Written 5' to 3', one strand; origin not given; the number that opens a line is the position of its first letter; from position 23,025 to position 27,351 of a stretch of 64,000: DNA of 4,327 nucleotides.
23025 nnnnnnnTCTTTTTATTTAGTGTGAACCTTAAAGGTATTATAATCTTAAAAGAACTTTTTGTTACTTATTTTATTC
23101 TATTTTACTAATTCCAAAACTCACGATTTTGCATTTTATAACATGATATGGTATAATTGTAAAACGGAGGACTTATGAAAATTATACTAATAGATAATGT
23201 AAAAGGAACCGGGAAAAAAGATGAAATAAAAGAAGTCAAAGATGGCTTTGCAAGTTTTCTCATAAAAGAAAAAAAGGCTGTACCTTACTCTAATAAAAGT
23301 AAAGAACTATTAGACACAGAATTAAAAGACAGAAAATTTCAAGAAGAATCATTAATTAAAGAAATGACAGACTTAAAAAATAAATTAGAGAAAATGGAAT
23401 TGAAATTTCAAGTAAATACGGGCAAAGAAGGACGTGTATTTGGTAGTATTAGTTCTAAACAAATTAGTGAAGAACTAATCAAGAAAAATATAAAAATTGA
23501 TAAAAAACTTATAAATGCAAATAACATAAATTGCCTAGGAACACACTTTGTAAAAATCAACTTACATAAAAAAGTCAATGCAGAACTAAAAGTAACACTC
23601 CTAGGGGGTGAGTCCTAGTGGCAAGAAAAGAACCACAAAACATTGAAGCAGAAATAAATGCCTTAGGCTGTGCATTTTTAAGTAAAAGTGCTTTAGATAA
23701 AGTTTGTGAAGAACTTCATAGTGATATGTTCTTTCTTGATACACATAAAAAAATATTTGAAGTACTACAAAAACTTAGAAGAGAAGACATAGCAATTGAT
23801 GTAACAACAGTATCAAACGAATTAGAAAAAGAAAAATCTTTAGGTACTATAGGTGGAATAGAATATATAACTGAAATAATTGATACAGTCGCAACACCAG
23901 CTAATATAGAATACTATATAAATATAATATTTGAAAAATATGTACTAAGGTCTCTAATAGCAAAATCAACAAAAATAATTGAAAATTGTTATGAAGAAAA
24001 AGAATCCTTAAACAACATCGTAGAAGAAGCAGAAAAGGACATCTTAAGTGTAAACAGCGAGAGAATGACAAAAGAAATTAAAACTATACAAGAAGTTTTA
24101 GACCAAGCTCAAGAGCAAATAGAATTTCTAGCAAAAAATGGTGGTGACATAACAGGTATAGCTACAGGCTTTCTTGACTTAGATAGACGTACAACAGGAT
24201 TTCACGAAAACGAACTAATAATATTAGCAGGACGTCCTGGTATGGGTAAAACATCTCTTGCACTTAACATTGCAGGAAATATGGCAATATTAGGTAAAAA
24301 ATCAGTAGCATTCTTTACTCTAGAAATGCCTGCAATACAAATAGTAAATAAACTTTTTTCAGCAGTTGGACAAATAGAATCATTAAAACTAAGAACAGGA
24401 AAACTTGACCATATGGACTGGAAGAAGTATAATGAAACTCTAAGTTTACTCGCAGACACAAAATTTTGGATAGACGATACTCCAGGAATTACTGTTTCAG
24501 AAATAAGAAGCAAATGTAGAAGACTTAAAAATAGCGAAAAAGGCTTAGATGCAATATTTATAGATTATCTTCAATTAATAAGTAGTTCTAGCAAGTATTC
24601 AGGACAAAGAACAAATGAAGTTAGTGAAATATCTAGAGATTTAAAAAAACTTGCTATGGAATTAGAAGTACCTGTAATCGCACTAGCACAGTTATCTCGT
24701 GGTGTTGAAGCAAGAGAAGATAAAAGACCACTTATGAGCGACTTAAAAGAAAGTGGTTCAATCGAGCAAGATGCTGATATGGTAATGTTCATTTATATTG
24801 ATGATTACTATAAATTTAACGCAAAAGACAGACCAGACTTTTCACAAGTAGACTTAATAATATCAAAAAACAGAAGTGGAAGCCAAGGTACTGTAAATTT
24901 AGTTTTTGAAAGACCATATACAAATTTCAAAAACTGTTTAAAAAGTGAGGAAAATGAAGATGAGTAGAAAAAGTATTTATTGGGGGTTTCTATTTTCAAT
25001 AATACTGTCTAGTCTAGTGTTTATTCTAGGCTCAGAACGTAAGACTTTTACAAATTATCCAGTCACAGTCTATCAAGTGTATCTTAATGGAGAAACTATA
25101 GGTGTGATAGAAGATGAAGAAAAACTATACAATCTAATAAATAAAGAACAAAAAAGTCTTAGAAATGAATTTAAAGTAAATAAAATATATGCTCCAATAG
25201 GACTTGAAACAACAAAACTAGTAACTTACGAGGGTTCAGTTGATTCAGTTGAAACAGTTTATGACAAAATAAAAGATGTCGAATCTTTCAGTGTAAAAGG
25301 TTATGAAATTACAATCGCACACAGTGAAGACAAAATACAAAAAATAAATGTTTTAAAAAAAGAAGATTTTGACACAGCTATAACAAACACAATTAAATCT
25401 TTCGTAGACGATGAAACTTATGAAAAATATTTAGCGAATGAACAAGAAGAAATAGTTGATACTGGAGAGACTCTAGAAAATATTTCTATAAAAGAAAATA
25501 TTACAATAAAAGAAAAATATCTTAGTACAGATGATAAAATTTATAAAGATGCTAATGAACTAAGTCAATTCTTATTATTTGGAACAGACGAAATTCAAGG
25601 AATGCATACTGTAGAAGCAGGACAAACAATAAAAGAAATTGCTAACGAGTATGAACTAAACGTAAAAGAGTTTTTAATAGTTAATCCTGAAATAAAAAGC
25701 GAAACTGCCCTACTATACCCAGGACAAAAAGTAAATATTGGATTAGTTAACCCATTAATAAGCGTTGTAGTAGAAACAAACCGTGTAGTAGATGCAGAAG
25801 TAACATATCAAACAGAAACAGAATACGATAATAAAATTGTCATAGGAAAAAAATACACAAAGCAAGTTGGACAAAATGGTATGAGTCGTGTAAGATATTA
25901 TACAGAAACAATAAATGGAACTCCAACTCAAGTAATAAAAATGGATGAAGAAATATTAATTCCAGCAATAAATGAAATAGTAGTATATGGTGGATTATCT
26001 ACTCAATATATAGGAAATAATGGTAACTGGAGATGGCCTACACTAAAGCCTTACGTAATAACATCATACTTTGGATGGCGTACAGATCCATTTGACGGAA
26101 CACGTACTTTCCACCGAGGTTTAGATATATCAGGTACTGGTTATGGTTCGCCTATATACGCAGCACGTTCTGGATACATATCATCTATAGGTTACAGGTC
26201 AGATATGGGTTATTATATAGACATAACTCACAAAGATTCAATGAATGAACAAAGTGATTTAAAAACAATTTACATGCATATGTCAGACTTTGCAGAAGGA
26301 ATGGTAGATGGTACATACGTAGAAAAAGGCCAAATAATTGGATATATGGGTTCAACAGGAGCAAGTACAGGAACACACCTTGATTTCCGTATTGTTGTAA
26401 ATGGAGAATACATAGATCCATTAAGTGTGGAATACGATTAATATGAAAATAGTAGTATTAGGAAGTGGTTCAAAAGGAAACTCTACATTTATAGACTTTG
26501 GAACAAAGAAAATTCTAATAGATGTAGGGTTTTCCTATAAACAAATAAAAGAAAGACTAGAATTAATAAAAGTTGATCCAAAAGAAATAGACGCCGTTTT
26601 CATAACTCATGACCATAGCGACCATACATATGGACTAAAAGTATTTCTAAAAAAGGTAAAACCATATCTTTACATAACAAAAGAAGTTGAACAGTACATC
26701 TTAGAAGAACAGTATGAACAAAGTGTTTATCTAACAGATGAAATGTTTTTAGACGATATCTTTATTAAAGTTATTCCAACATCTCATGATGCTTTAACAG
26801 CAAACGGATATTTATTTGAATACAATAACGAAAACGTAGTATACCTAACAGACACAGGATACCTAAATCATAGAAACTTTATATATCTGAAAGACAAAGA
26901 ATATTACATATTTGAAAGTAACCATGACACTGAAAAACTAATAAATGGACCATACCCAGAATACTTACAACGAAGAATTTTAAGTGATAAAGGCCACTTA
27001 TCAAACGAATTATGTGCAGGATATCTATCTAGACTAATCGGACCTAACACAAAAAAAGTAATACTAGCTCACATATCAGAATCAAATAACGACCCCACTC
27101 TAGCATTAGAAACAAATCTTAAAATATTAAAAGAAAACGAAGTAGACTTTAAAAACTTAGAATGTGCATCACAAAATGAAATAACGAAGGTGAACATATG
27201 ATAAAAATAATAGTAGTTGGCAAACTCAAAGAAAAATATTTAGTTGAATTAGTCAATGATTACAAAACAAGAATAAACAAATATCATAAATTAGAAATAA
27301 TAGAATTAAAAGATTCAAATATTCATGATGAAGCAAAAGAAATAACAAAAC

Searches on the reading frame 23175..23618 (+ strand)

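Call 18: search_protein_families(library=pfam, proteins=[window:23175-23618:+], max_evalue=0.001)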
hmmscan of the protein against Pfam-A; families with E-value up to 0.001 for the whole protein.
window:23175-23618:+ (147 aa): 2 families
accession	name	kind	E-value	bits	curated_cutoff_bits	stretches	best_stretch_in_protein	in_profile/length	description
PF03948.19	Ribosomal_L9_C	-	2e-21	76.6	23.2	1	63-141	2-83/86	Ribosomal protein L9, C-terminal domain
PF01281.25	Ribosomal_L9_N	-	2.4e-13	49.9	20.7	1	1-44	1-45/47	Ribosomal protein L9, N-terminal domain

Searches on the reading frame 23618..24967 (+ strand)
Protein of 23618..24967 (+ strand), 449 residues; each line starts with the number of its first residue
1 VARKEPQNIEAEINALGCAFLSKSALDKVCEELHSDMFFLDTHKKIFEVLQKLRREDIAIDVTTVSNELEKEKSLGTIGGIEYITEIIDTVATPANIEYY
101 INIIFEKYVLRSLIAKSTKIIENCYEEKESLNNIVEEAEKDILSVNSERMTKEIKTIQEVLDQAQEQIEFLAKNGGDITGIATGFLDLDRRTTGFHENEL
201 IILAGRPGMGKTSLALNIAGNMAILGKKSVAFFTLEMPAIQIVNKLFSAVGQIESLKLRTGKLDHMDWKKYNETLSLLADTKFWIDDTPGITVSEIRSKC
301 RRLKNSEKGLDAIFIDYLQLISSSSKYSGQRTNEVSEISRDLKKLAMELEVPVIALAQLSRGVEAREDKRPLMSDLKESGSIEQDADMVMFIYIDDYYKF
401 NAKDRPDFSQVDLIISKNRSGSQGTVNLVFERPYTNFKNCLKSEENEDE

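Call 18: search_protein_families(library=pfam, proteins=[window:23618-24967:+], max_evalue=0.001)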
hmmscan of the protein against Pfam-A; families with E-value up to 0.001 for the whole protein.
window:23618-24967:+ (449 aa): 6 families
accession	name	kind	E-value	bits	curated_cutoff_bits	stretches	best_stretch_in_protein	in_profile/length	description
PF03796.21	DnaB_C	-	4.5e-100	334.7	27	1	180-439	1-255/255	DnaB-like helicase C terminal domain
PF00772.26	DnaB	-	3e-29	101.5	23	1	5-105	2-102/103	DnaB-like helicase N terminal domain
PF13481.12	AAA_25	-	2.2e-07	31.2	27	1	197-359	32-190/195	AAA domain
PF00004.35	AAA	-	4.4e-05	24.4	21.2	1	201-358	1-109/131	ATPase family associated with various cellular activities (AAA)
PF13479.12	AAA_24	-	0.00036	20.9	27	0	201-340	5-96/195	AAA domain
PF06745.19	ATPase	-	0.00066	19.5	26.6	1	182-268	2-88/231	KaiC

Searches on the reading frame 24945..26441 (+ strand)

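Call 18: search_protein_families(library=pfam, proteins=[window:24945-26441:+], max_evalue=0.001)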
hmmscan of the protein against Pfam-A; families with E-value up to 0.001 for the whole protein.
window:24945-26441:+ (498 aa): 3 families
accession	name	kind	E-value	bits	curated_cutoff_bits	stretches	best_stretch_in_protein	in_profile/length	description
PF01551.29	Peptidase_M23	-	6.5e-22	78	28.7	1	389-492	2-96/96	Peptidase family M23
PF01476.26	LysM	-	1.7e-08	34.7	20.9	1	221-265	1-42/43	LysM domain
PF07501.17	G5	-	1.5e-06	28.8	23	1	278-349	2-73/75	G5 domain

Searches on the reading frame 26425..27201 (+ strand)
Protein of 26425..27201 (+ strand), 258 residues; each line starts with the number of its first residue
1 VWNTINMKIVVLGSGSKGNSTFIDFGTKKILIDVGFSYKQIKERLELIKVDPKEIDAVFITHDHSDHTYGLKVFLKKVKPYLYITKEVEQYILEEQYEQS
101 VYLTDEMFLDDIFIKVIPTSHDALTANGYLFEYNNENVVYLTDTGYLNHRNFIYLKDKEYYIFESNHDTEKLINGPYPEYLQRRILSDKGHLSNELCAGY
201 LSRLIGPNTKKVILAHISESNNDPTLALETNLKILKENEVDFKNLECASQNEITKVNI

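Call 18: search_protein_families(library=pfam, proteins=[window:26425-27201:+], max_evalue=0.001)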
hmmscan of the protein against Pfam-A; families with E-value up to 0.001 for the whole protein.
window:26425-27201:+ (258 aa): 4 families
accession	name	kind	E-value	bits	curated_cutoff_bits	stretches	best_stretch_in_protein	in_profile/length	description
PF00753.33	Lactamase_B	-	1.9e-17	64.3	22.7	1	17-213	5-193/196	Metallo-beta-lactamase superfamily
PF12706.13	Lactamase_B_2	-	1.2e-14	54.8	27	1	29-217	2-200/200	Beta-lactamase superfamily domain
PF13483.12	Lactamase_B_3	-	4.4e-05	24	24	1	19-152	8-120/160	Beta-lactamase superfamily domain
PF17030.11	Beta_lactamase3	-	0.00076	19.3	33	1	35-97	41-98/214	Putative beta-lactamase-like family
